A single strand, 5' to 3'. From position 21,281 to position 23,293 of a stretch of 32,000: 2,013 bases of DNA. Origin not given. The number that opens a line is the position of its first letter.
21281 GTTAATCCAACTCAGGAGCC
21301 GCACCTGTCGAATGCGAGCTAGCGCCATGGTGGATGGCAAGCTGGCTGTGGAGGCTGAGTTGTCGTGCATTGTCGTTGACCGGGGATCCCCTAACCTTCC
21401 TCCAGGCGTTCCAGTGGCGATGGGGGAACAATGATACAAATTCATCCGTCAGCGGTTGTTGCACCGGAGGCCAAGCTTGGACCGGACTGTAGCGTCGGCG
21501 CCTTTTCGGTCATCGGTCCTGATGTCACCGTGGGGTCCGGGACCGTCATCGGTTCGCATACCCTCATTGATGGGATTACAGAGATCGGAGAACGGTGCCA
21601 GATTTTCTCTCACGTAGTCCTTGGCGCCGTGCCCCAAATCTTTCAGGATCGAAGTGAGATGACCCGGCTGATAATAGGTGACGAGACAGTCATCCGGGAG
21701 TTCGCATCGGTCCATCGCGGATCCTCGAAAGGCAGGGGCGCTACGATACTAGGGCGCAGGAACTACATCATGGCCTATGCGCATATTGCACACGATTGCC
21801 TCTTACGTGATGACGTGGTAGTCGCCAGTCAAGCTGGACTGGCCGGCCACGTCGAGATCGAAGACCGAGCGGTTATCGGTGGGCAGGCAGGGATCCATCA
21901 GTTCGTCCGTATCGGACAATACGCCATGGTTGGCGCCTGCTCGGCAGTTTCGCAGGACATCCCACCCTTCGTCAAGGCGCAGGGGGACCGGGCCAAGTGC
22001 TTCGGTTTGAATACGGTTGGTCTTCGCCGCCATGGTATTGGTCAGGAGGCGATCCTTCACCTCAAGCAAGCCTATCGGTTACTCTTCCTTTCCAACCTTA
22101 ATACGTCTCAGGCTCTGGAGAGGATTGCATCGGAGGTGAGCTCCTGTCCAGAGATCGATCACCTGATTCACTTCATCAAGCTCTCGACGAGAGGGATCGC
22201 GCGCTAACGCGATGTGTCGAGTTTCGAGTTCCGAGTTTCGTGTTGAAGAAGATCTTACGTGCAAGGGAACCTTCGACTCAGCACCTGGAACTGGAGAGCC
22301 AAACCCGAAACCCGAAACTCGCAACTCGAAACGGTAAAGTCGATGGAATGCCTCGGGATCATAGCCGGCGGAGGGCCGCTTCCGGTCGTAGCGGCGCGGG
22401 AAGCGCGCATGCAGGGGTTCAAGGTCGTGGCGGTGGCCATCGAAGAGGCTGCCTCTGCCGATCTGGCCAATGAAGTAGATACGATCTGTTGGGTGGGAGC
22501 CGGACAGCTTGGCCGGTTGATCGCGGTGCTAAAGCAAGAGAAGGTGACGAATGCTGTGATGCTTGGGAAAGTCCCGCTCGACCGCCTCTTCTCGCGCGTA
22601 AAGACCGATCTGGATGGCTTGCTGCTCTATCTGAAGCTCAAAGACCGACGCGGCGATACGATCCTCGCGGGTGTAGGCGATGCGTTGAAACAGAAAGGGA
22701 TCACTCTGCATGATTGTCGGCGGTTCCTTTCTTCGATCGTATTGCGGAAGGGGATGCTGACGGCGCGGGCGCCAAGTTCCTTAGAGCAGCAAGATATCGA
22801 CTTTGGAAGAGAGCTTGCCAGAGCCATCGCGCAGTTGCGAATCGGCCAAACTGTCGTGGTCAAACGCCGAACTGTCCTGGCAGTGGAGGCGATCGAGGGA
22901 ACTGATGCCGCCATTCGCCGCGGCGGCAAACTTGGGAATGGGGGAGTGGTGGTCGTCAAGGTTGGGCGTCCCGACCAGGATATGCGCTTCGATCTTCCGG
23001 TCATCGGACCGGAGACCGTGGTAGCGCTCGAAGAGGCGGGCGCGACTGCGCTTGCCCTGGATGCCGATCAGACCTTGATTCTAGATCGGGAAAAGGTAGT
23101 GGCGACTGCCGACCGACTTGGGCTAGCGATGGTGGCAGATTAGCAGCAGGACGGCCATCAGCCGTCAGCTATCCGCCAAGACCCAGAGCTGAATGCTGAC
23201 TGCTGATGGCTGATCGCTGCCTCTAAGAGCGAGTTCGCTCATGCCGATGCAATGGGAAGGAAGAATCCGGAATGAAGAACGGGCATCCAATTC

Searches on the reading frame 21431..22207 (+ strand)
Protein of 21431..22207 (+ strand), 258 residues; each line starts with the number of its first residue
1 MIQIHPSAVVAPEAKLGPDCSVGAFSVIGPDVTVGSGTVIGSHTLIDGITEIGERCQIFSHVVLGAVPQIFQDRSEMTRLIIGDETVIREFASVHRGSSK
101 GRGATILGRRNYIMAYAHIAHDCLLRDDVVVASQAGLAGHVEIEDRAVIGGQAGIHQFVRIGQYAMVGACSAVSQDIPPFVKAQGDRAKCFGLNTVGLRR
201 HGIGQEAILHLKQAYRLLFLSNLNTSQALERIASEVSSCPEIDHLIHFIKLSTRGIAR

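Call 13: search_protein_families(library=pfam, proteins=[window:21431-22207:+])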
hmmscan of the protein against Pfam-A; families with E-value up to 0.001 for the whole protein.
window:21431-22207:+ (258 aa): 4 families
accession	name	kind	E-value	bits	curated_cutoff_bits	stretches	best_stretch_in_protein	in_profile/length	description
PF13720.11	Acetyltransf_11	-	5.6e-28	97.6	24.5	1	176-256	1-81/82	Udp N-acetylglucosamine O-acyltransferase; Domain 2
PF00132.30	Hexapep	-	4.3e-26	89.9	27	4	14-47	2-35/36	Bacterial transferase hexapeptide (six repeats)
PF25084.1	LbH_EIF2B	-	4e-10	40.1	54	1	15-99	11-92/105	EIF2B subunit epsilon LbH domain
PF25087.1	GMPPB_C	-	0.00013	22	39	0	8-44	5-41/110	GMPPB C-terminal domain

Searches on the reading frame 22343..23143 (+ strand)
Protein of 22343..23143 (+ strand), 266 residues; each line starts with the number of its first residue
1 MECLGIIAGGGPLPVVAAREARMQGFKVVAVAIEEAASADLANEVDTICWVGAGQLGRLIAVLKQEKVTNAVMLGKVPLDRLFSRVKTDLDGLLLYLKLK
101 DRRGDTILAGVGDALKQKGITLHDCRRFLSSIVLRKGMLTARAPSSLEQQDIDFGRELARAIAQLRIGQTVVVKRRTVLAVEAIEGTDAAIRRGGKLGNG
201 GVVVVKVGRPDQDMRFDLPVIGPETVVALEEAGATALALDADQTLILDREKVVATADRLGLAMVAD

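Call 13: search_protein_families(library=pfam, proteins=[window:22343-23143:+])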
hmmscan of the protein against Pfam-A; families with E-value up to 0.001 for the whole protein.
window:22343-23143:+ (266 aa): 2 families
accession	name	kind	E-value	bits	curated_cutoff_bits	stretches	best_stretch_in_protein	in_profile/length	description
PF06230.17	LpxI_C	-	2.2e-46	157.4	25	1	136-263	2-130/131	LpxI C-terminal domain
PF17930.7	LpxI_N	-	9.6e-32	110.1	25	1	4-131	2-128/129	LpxI N-terminal domain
